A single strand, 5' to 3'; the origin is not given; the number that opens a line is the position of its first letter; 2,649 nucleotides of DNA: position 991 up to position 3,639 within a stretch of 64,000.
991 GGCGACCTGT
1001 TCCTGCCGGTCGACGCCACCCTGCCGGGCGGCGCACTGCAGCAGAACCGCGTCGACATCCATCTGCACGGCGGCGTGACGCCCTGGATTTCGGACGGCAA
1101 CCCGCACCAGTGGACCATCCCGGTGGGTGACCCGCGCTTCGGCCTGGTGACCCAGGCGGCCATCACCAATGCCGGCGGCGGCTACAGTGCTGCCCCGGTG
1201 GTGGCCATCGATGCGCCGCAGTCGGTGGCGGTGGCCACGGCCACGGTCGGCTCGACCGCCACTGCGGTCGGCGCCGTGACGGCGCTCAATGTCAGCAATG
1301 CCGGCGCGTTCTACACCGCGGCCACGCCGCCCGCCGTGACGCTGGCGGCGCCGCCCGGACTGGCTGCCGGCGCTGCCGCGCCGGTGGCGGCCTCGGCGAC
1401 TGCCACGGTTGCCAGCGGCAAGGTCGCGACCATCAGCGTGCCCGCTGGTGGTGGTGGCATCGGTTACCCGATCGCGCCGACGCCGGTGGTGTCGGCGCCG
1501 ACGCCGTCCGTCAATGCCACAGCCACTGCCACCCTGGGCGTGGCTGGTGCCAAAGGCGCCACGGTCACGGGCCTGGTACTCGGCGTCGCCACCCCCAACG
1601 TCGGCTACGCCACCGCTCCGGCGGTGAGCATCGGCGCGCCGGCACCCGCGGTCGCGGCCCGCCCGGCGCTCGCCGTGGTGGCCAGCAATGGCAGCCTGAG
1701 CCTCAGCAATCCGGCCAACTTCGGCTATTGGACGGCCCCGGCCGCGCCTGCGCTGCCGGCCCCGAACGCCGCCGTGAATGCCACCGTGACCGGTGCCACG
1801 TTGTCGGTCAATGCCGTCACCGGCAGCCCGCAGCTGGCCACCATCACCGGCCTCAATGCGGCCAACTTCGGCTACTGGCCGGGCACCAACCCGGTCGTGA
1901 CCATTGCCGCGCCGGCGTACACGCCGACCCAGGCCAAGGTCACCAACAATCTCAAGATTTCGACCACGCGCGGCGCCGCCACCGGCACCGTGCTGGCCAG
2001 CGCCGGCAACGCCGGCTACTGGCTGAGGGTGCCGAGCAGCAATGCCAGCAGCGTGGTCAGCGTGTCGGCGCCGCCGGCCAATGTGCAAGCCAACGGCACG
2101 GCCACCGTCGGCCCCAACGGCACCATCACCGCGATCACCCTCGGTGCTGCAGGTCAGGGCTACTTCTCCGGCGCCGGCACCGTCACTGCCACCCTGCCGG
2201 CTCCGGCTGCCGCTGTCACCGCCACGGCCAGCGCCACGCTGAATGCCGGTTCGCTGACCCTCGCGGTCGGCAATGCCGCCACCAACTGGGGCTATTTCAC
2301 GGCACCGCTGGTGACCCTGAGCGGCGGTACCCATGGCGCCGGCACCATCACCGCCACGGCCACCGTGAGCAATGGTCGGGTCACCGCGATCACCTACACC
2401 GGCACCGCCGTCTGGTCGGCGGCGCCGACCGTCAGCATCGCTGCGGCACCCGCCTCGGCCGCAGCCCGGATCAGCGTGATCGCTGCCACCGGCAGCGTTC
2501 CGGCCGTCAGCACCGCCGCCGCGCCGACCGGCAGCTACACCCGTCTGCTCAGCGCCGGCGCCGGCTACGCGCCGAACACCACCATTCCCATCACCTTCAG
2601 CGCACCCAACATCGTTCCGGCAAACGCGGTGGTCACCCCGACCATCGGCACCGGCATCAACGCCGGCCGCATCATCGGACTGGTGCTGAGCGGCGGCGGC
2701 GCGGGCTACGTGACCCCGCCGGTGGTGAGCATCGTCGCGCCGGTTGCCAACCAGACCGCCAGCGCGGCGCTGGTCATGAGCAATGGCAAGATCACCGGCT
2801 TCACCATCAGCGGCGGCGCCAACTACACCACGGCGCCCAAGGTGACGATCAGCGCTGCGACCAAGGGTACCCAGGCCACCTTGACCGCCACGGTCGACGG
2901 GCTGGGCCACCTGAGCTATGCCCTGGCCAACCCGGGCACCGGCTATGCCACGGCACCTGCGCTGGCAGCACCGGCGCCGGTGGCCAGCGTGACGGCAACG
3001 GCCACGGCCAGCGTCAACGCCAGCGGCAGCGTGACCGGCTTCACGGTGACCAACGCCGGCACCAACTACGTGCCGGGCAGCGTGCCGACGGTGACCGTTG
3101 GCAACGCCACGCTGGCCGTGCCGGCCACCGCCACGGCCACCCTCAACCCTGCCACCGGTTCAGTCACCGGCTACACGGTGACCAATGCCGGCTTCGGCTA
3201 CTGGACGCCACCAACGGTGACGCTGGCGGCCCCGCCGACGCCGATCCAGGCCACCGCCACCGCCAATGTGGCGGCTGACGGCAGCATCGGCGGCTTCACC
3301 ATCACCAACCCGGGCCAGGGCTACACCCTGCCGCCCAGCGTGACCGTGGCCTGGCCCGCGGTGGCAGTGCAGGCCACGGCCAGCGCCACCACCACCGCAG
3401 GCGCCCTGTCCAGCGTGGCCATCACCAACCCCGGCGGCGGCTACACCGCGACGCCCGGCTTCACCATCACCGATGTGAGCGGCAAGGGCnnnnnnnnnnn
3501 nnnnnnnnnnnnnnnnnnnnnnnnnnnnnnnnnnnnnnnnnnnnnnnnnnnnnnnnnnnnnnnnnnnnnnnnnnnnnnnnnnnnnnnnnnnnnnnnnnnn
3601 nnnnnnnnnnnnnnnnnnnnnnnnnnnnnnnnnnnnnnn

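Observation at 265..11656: mofABC-like operon (MCO, FKBP isomerase, cytochrome c) extended by two paralogous small secreted proteins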

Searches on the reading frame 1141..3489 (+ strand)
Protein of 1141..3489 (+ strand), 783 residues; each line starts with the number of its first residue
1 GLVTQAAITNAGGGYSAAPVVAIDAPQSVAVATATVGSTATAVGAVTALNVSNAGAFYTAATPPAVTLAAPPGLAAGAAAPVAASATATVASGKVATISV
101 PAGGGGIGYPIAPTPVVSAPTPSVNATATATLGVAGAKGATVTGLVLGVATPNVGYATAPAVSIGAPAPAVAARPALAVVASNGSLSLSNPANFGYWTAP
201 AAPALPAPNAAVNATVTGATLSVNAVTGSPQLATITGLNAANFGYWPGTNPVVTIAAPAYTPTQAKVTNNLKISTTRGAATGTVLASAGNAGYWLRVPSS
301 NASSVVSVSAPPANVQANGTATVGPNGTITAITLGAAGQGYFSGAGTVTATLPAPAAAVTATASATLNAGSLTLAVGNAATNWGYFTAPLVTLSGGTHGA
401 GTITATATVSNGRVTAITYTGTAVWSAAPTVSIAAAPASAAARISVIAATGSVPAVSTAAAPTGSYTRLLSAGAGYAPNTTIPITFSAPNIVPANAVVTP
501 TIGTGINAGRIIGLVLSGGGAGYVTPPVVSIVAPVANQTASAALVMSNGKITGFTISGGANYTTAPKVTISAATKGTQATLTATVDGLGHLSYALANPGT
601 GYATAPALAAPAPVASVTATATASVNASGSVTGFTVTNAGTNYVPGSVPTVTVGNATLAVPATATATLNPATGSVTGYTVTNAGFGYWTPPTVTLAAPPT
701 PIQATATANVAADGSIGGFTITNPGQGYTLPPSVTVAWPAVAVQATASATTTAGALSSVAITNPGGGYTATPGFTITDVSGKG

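Call 90: search_protein_families(library=ncbifam, proteins=[window:1141-3489:+], max_evalue=1)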
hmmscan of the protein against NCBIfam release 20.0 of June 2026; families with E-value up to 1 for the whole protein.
window:1141-3489:+ (783 aa): 2 families
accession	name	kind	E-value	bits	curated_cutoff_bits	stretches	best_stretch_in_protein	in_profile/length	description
NF010059.0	PRK13536.1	equivalog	0.039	12.7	549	1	130-183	73-124/342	nodulation factor ABC transporter ATP-binding protein NodI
TIGR01288.1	nodI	equivalog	0.042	12.8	424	1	130-185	34-87/303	nodulation factor ABC transporter ATP-binding protein NodI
